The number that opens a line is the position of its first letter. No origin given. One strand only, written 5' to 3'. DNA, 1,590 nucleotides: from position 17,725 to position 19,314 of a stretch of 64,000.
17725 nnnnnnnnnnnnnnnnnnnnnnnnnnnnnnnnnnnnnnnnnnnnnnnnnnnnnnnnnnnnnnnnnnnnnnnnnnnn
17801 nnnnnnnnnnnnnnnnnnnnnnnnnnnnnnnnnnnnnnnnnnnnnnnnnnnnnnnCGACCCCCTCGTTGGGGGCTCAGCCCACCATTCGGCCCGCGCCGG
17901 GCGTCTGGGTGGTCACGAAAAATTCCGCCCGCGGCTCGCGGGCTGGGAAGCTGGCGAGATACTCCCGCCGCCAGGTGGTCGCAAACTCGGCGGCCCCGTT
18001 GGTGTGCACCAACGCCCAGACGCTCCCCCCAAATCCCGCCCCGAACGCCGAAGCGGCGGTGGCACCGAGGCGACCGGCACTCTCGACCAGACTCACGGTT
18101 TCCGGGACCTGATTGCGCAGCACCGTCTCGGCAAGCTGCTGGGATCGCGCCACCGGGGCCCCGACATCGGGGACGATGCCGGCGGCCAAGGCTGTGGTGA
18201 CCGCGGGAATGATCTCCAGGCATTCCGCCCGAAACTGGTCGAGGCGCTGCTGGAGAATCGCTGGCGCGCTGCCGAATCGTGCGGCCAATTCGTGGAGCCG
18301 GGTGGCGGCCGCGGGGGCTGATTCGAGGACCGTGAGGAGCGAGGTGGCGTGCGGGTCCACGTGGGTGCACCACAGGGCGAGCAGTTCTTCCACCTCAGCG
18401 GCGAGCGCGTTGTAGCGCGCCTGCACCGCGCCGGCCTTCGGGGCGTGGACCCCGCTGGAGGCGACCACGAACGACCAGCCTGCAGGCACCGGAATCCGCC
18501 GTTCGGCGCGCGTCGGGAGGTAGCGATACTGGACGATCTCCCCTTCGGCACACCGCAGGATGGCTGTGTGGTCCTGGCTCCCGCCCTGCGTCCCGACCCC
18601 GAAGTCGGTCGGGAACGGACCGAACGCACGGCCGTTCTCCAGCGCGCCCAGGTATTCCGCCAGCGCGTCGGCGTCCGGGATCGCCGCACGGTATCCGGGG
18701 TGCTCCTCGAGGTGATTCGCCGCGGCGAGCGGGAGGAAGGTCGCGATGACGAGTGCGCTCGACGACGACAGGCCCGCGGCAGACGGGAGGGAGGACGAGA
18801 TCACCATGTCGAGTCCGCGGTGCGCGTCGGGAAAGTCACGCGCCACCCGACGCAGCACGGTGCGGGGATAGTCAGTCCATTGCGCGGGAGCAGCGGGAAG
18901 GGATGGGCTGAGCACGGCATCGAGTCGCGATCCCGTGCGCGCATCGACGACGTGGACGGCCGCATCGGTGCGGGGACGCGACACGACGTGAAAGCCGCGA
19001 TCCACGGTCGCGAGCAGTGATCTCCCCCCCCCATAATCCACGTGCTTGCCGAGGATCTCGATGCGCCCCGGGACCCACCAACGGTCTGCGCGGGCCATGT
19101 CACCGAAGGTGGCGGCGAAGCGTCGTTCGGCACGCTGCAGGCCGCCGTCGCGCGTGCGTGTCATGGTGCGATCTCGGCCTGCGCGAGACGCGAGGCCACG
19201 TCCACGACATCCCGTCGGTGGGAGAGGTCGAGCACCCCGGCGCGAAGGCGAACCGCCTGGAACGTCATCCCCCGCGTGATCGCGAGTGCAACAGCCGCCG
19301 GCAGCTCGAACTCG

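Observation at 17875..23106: Coupled operon: Tat-exported GH109-like enzyme, SSF symporter, nucleotidyltransferase, GHMP anomeric kinase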

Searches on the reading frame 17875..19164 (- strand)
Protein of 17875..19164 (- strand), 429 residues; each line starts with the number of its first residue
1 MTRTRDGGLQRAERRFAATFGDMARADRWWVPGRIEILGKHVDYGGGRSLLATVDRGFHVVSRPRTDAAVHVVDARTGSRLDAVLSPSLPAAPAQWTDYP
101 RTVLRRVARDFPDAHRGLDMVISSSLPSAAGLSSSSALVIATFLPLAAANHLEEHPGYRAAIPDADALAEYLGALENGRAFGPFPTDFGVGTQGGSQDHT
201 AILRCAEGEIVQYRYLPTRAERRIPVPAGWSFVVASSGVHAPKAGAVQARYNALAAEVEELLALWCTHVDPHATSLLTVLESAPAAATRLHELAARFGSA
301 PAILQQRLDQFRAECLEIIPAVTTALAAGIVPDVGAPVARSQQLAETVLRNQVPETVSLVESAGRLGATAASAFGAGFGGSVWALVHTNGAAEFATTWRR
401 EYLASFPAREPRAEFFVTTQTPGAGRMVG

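Call 7: search_protein_families(library=pfam, proteins=[window:17875-19164:-], max_evalue=0.01)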
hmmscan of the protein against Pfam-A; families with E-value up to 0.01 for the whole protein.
window:17875-19164:- (429 aa): 3 families
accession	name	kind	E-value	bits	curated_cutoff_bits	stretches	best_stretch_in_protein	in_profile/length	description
PF10509.15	GalKase_gal_bdg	-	3.5e-08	33.3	23.1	1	15-63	2-48/49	Galactokinase galactose-binding signature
PF00288.32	GHMP_kinases_N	-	2.3e-07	31.4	22.3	1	100-151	3-51/87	GHMP kinases N terminal domain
PF08544.19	GHMP_kinases_C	-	3.7e-06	27.7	21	1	332-400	11-81/85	GHMP kinases C terminal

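Call 8: search_protein_families(library=ncbifam, proteins=[window:17875-19164:-], max_evalue=0.01)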
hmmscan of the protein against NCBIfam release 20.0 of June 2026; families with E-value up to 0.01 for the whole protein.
window:17875-19164:- (429 aa): 8 families
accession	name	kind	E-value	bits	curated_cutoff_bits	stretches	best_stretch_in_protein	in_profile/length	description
TIGR00131.1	gal_kin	equivalog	1.9e-24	86.3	226.65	1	13-425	5-386/388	galactokinase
NF003705.0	PRK05322.1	equivalog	1.5e-23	83.1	385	1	13-142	7-137/388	galactokinase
NF003472.0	PRK05101.1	equivalog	4.8e-22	78.4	499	1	10-152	5-147/382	galactokinase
NF003006.0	PRK03817.1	equivalog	6.3e-20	71.4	443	2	31-153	6-123/352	galactokinase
NF001816.0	PRK00555.1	equivalog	1.7e-13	50.3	509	2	30-174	6-147/363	galactokinase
NF003036.0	PRK03926.1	equivalog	1.3e-08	34.3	403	1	82-147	42-105/302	mevalonate kinase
TIGR00549.1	mevalon_kin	equivalog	1.7e-05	24.4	163.05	1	32-149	2-112/276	mevalonate kinase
TIGR01920.1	Shik_kin_archae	equivalog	7.2e-05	22.3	126.85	1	105-151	58-103/266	shikimate kinase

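Call 12: find_homologous_proteins(query=window:17875-19164:-)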
Query window:17875-19164:- (429 aa): 7194 proteins with E <= 0.001 among 8000 candidates; the best 120 are listed.
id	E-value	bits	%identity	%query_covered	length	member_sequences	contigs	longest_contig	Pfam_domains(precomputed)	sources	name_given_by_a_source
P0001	3.7e-279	943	100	100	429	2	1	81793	PF10509.16,PF00288.33,PF08544.19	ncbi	-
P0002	8.8e-225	764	81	100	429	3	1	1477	PF10509.16,PF00288.33,PF08544.19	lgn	-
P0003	3.7e-224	762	83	99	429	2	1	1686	PF10509.16,PF00288.33,PF08544.19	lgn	-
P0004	2.4e-222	756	82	100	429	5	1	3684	PF10509.16,PF00288.33,PF08544.19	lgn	-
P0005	2.5e-218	743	80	99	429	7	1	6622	PF10509.16,PF00288.33,PF08544.19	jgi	jgi:galactokinase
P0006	1.9e-216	737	80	100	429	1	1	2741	PF10509.16,PF00288.33,PF08544.19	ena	-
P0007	4.0e-215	733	79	100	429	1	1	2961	PF10509.16,PF00288.33,PF08544.19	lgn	-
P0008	5.1e-210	716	82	94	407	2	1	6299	PF10509.16,PF00288.33,PF08544.19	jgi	jgi:galactokinase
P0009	3.6e-179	614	69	100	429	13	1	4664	PF10509.16,PF00288.33,PF08544.19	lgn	-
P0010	5.0e-177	607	68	100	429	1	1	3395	PF10509.16,PF00288.33,PF08544.19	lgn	-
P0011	2.4e-169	582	68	98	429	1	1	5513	PF10509.16,PF00288.33,PF08544.19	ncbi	-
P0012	1.5e-168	579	67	100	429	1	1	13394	PF10509.16,PF00288.33,PF08544.19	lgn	-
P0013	8.0e-144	498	59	97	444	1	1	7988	PF10509.16,PF00288.33,PF08544.19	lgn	-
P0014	4.1e-141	489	57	97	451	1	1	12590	PF10509.16,PF00288.33,PF08544.19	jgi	jgi:galactokinase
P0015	4.4e-141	489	60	96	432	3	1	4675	PF10509.16,PF00288.33,PF08544.19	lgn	-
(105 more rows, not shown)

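Call 14: find_related_loci(query=window:17875-19164:-, collection=genome_contigs, flank=10000)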
Query window:17875-19164:- (429 aa) in genome_contigs; peptide patterns used: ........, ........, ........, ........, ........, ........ (x = any residue, [..] = any of these).
117 stretches matched a pattern, but none encodes a relative of the query by tblastn (E <= 1e-3).

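Call 16: find_related_loci(query=A1, collection=genome_contigs, flank=10000)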
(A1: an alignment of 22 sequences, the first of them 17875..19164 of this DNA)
Query A1 (429 aa) in genome_contigs; peptide patterns used: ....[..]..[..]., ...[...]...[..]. (x = any residue, [..] = any of these).
600 stretches matched a pattern (row limit reached: there are more); 592 encode a relative of the query (tblastn E <= 1e-3); the best 80 are kept; 80 distinct loci.
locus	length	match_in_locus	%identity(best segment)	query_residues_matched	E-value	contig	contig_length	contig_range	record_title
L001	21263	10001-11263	69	8-428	4e-159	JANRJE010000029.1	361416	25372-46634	MAG: Gemmatimonadales bacterium isolate bins.158 k141_5039757, whole genome shotgun sequence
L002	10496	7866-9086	58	20-427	4e-132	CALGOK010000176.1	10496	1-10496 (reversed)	MAG TPA_asm: uncultured Gemmatimonadetes bacterium isolate SRR7515932_bin.93_CONCOCT_v1.1_MAG genome assembly, contig: E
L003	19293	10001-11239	55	11-424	2e-127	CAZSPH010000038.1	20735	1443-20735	MAG TPA_asm: uncultured Gemmatimonadaceae bacterium isolate SRP344714_co1_296 genome assembly, contig: NODE_4837_length_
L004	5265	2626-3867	56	15-427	1e-127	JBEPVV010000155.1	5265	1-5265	MAG: Gemmatimonadota bacterium isolate 22E.semibin_refined.177_sub NODE_16987_length_5265_cov_4.433589, whole genome sho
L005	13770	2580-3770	56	29-425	1e-125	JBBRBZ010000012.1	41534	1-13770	MAG: Gemmatimonadales bacterium isolate Co_metawrap_2377 Cmw_2377_k141_29828547_length_41534_cov_14.0000, whole genome s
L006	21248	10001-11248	53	11-427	2e-125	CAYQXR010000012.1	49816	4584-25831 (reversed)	MAG TPA_asm: uncultured Gemmatimonadaceae bacterium isolate SRP344714_co1_111 genome assembly, contig: NODE_1500_length_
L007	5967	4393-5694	55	2-424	7e-125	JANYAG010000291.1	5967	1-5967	MAG: Gemmatimonadetes bacterium isolate GL140_5_metabat_188_sub GL140_5_k141_3464315, whole genome shotgun sequence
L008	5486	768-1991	57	16-424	7e-120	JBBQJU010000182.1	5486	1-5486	MAG: Gemmatimonadales bacterium isolate Co_metawrap_671 Cmw_671_k141_6210072_length_5486_cov_8.0000, whole genome shotgu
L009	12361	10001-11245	56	11-427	1e-118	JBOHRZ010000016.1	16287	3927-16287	MAG: Gemmatimonadales bacterium isolate SE1506_metabat2.bin.11 NODE_871_length_16287_cov_1.175743, whole genome shotgun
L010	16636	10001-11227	57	13-424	2e-118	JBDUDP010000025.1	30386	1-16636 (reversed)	MAG: Gemmatimonadota bacterium isolate cluster4_bin.73 NODE_2015_length_30386_cov_10.741716, whole genome shotgun sequen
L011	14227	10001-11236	59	14-425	5e-115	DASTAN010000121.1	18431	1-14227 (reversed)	MAG TPA_asm: Gemmatimonadales bacterium isolate SMAG_U738 k141_348544, whole genome shotgun sequence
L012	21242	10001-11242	55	11-424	2e-114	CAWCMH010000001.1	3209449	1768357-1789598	MAG: uncultured Gemmatimonadales bacterium isolate MFD05502.bin.1.47 genome assembly, contig: contig_38040, whole genome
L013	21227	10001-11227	57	16-423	2e-112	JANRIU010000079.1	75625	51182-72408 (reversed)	MAG: Gemmatimonadales bacterium isolate bins.27 k141_4955692, whole genome shotgun sequence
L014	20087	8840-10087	49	21-427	2e-110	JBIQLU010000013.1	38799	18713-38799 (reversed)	MAG: Gemmatimonas aurantiaca isolate mag.18g NODE_835_length_38799, whole genome shotgun sequence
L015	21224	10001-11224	53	12-424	7e-110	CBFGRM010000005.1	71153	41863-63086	MAG TPA_asm: uncultured bacterium isolate SRR17295759_binner13_Refined_8 genome assembly, contig: ERZ23354333.57, whole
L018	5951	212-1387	51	29-427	2e-106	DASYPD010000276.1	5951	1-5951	MAG TPA_asm: Gemmatimonadales bacterium isolate SMAG_U4447 k141_1669686, whole genome shotgun sequence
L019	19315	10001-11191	50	28-425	5e-106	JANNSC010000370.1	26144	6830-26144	MAG: Gemmatimonadales bacterium isolate SOY_31_metabat_282 SOY_31_k141_3237135, whole genome shotgun sequence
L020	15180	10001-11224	49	23-423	1e-105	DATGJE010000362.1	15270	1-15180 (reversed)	MAG TPA_asm: Candidatus Acidiferrales bacterium isolate SMAG_U9825 k141_916897, whole genome shotgun sequence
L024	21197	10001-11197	48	29-424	7e-104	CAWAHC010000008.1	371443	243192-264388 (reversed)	MAG: uncultured Gemmatimonadaceae bacterium isolate MFD02416.bin.1.418 genome assembly, contig: contig_48956, whole geno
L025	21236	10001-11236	47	29-427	1e-103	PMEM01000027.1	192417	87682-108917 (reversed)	MAG: Gemmatimonadetes bacterium isolate fen_1247 73.20120700_E1X.16_contig_66, whole genome shotgun sequence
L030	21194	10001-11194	45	28-422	2e-102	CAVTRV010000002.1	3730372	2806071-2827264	MAG: uncultured Acidobacteriota bacterium isolate MFD00731.bin.1.2 genome assembly, contig: contig_1181, whole genome sh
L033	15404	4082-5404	44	3-427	4e-102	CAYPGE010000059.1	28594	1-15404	MAG TPA_asm: uncultured Pirellulaceae bacterium isolate binchicken_co111_480 genome assembly, contig: NODE_3219_length_2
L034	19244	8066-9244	50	31-424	6e-102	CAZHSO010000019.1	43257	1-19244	MAG TPA_asm: uncultured Gemmatimonas sp. isolate SRP119689_co1_21 genome assembly, contig: NODE_1013_length_43257_cov_8.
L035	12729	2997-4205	46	29-428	6e-102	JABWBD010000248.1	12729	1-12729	MAG: Pirellulales bacterium isolate MAG_21 scaffold_5726, whole genome shotgun sequence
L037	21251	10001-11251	46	12-427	2e-101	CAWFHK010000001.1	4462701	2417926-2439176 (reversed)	MAG: uncultured Acidobacteriota bacterium isolate MFD04944.bin.1.336 genome assembly, contig: contig_25364, whole genome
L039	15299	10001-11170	50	28-418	2e-101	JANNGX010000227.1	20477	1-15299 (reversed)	MAG: Gemmatimonadales bacterium isolate SOY_6_C_metabat_360 SOY_6_C_k141_5514192, whole genome shotgun sequence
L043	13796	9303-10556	48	18-427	7e-101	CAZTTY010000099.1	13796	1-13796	MAG TPA_asm: uncultured Gemmatimonadaceae bacterium isolate SRP263527_co2_25 genome assembly, contig: NODE_3926_length_1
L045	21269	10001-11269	48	6-427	6e-100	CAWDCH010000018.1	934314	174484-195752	MAG: Vicinamibacteria bacterium isolate MFD04850.bin.1.102 genome assembly, contig: contig_52310, whole genome shotgun s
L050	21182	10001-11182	49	30-425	3e-99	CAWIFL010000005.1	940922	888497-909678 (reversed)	MAG: uncultured Gemmatimonadales bacterium isolate MFD03726.bin.1.195 genome assembly, contig: contig_34194, whole genom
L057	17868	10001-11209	48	26-427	1e-97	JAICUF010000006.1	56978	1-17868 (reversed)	MAG: Gemmatimonadales bacterium isolate GZL_ISSM_2_bin.62 k141_2031311_length_56978_cov_18.1879, whole genome shotgun se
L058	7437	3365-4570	46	29-427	2e-98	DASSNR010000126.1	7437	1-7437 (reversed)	MAG TPA_asm: Gemmatimonadaceae bacterium isolate SMAG_U1230 k141_44074, whole genome shotgun sequence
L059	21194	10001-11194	45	28-422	9e-98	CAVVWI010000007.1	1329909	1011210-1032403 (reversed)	MAG: uncultured Acidobacteriota bacterium isolate MFD03399.bin.1.73 genome assembly, contig: contig_8116, whole genome s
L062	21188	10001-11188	51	28-428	8e-104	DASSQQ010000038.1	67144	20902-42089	MAG TPA_asm: Gemmatimonadales bacterium isolate SMAG_U467 k141_986860, whole genome shotgun sequence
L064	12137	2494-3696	44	28-427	2e-97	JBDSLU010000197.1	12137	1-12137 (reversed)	MAG: Vicinamibacteraceae bacterium isolate cluster1_bin.377 k127_2461473, whole genome shotgun sequence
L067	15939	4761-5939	43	27-418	3e-97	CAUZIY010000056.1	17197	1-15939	MAG: Phycisphaerae bacterium isolate CB11b_Tmax.19 genome assembly, contig: Ga0310125_10000612, whole genome shotgun seq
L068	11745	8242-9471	47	21-429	1e-96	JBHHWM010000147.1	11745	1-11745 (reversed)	MAG: Rhodothermales bacterium isolate S.2_sp2_bin.19 NODE_743_length_11745_cov_13.228058, whole genome shotgun sequence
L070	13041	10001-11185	43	25-418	2e-96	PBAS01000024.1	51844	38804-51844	MAG: Phycisphaeraceae bacterium isolate SP4387 MHASMcontig_3122312, whole genome shotgun sequence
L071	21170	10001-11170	49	28-418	1e-96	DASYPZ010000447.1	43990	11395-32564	MAG TPA_asm: Gemmatimonadales bacterium isolate SMAG_U4471 k141_1385160, whole genome shotgun sequence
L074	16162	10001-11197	44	29-424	4e-96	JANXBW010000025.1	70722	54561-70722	MAG: Thermoguttaceae bacterium isolate SKYB5 NODE_25_length_70722_cov_7.725840, whole genome shotgun sequence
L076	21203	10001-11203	50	29-427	3e-96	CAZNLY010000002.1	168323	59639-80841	MAG TPA_asm: uncultured Gemmatimonadaceae bacterium isolate binchicken_co118_95 genome assembly, contig: NODE_32_length_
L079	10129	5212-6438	46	12-427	3e-96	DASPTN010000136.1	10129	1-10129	MAG TPA_asm: Gemmatimonadales bacterium isolate SMAG_U12278 k141_859484, whole genome shotgun sequence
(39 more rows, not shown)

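Call 21: search_solved_structures(query=A1, max_evalue=0.001)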
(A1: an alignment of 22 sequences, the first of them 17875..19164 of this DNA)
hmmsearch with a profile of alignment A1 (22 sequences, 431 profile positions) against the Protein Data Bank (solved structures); distinct sequences matched with E-value up to 0.001: 24.
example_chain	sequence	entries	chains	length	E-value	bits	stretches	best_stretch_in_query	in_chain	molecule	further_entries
6tep_A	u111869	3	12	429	5.1e-29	104.4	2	11-156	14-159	Galactokinase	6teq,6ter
2a2c_A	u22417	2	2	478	1.4e-27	99.7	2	16-146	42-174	N-acetylgalactosamine kinase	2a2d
1pie_A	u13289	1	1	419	1.9e-24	89.4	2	11-145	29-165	Galactokinase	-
1s4e_A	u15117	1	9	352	3.7e-22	81.8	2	322-424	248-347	Galactokinase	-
6q8z_A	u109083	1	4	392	4.1e-19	71.8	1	10-152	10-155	Galactokinase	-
1wuu_A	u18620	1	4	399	4.2e-19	71.7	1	10-152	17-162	Galactokinase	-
7rcl_A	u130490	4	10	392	4.4e-19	71.7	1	10-152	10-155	Galactokinase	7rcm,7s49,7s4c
6q3w_A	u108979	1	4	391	4.5e-19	71.6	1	10-152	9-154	Galactokinase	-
6q90_A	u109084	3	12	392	4.6e-19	71.6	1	10-152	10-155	Galactokinase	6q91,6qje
6q3x_A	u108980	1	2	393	4.7e-19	71.6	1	10-152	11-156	Galactokinase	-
6gr2_A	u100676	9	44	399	4.8e-19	71.6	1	10-152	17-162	Galactokinase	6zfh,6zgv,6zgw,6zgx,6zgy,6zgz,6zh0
2cz9_A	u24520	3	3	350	9.4e-19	70.6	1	322-414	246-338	Probable galactokinase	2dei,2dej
2aj4_A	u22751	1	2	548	1.8e-13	53.2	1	36-182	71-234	Galactokinase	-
3v5r_A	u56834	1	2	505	1.2e-09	40.7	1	36-182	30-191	Protein GAL3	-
3v2u_C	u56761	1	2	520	1.2e-09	40.6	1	36-182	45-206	Protein GAL3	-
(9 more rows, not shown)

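Call 25: search_protein_families(library=pfam, proteins=[L020:11265-13346:+, L043:10559-12781:+, L034:4238-5344:-, L024:6038-7129:+, L019:8274-9893:+, L039:12102-13064:-, L033:6001-8457:-, L045:11408-12175:+, L050:11311-13005:-, L057:13136-15205:-], max_evalue=0.0001)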
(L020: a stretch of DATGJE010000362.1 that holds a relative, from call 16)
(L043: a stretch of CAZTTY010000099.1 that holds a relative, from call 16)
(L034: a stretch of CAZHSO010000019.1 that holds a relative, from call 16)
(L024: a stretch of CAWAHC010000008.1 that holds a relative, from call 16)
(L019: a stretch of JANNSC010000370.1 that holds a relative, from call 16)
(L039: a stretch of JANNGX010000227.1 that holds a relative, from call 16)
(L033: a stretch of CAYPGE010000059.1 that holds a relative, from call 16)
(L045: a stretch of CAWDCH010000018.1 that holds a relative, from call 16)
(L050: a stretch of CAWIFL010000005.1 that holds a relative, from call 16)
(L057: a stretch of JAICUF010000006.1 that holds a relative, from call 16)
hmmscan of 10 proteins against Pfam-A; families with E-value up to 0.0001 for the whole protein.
L020:11265-13346:+ (693 aa): 0 families

L043:10559-12781:+ (740 aa): 3 families
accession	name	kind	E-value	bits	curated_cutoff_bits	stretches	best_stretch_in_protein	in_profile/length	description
PF00728.28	Glyco_hydro_20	-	1e-95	321.5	22.3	1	214-524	1-347/348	Glycosyl hydrolase family 20, catalytic domain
PF14845.11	Glycohydro_20b2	-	4.7e-09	37.5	27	1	157-193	93-130/130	beta-acetyl hexosaminidase like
PF02838.20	Glyco_hydro_20b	-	5.6e-09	37.3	26.1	1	80-210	3-123/124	Glycosyl hydrolase family 20, domain 2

L034:4238-5344:- (368 aa): 4 families
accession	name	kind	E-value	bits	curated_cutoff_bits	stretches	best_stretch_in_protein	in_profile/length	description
PF01035.26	DNA_binding_1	-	1.2e-31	108.8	27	1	281-360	1-80/81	6-O-methylguanine DNA methyltransferase, DNA binding domain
PF02805.21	Ada_Zn_binding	-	2.2e-27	95.3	23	1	26-87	3-64/65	Metal binding domain of Ada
PF12833.13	HTH_18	-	6.8e-15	55.6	33.6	1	121-194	5-79/80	Helix-turn-helix domain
PF02870.21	Methyltransf_1N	-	1.1e-10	42.3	21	1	198-277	1-71/71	6-O-methylguanine DNA methyltransferase, ribonuclease-like domain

L024:6038-7129:+ (363 aa): 1 family
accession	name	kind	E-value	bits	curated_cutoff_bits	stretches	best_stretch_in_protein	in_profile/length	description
PF09924.15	LPG_synthase_C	-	3.5e-33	115.4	27.5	1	15-311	3-297/298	Phosphatidylglycerol lysyltransferase, C-terminal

L019:8274-9893:+ (539 aa): 2 families
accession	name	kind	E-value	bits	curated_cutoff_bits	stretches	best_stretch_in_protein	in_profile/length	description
PF00501.34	AMP-binding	-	1.2e-87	294.7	29.9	1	29-392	2-383/384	AMP-binding enzyme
PF13193.12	AMP-binding_C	-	4.3e-21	76.1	24.5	1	444-519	1-76/76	AMP-binding enzyme C-terminal domain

L039:12102-13064:- (320 aa): 4 families
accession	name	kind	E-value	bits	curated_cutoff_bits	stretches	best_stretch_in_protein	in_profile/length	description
PF01370.27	Epimerase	-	1.6e-42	146.1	20.9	1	4-233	1-224/240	NAD dependent epimerase/dehydratase family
PF16363.11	GDP_Man_Dehyd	-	1e-24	88.1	27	1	5-270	1-273/332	GDP-mannose 4,6 dehydratase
PF13460.12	NAD_binding_10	-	3.2e-06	27.6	27.2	1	8-145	1-124/184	NAD(P)H-binding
PF01073.25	3Beta_HSD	-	1.9e-05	24.3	22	1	5-160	1-159/280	3-beta hydroxysteroid dehydrogenase/isomerase family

L033:6001-8457:- (818 aa): 1 family
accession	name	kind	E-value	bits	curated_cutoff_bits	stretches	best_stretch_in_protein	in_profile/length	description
PF16126.11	DUF4838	-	3.9e-99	332.3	26.6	1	166-517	1-320/325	Domain of unknown function (DUF4838)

L045:11408-12175:+ (255 aa): 4 families
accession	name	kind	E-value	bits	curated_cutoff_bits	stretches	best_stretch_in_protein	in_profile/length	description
PF13561.12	adh_short_C2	-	1.3e-62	211.9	27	1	14-249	5-236/236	Enoyl-(Acyl carrier protein) reductase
PF00106.31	adh_short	-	2.7e-57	193.9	26.6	1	8-200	3-193/195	short chain dehydrogenase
PF23441.1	SDR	-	1.4e-09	38.2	27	1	112-248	120-255/258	SDR-like rossmann domain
PF08659.16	KR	-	1.9e-07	31.6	22.6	1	9-158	4-151/180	KR domain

L050:11311-13005:- (564 aa): 1 family
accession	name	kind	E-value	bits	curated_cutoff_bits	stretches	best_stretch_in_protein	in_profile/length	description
PF00450.28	Peptidase_S10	-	5e-13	49.6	21.9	1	126-284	28-182/420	Serine carboxypeptidase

L057:13136-15205:- (689 aa): 1 family
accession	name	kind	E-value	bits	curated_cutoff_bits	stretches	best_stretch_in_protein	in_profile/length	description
PF01120.23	Alpha_L_fucos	-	2.1e-33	116.7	25.2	1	292-562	87-336/345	Alpha-L-fucosidase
